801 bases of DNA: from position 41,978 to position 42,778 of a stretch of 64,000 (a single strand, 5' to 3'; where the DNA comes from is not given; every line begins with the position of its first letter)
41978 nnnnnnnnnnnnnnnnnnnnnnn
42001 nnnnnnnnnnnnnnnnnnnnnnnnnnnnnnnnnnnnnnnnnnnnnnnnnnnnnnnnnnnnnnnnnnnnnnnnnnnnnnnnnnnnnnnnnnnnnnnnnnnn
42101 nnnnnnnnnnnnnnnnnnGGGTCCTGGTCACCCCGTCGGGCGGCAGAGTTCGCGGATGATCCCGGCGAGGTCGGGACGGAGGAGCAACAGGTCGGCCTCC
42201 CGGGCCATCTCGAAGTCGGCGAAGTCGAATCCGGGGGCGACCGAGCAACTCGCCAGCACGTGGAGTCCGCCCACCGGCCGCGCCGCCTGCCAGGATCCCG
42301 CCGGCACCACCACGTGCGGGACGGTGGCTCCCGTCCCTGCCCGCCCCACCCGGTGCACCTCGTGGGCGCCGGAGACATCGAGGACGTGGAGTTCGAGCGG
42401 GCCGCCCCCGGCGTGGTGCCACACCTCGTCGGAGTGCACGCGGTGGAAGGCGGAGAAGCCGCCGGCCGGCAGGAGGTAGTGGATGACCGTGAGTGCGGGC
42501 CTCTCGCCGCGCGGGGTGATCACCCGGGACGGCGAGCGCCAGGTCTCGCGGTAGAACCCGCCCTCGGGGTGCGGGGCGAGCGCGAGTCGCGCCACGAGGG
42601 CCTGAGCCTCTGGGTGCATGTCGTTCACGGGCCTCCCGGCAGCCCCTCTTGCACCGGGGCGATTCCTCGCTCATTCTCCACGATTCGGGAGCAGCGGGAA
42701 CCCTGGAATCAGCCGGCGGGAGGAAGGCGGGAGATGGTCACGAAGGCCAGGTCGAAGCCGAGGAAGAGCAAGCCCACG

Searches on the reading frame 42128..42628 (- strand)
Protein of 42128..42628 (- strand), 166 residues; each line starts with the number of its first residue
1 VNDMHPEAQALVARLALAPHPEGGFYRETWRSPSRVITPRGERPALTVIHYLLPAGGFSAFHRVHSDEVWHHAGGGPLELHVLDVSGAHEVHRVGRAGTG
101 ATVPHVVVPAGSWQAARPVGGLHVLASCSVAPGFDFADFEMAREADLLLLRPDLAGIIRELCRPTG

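Call 6: search_protein_families(library=pfam, proteins=[window:42128-42628:-], max_evalue=0.1)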
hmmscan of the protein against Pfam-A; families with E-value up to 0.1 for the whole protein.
window:42128-42628:- (166 aa): 1 family
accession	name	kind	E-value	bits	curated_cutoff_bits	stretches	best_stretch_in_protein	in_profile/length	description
PF06172.17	Cupin_5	-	1.1e-45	155.6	25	1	9-142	1-139/139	Cupin superfamily (DUF985)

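Call 7: search_protein_families(library=ncbifam, proteins=[window:42128-42628:-], max_evalue=0.1)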
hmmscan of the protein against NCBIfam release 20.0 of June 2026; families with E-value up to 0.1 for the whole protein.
window:42128-42628:- (166 aa): 0 families
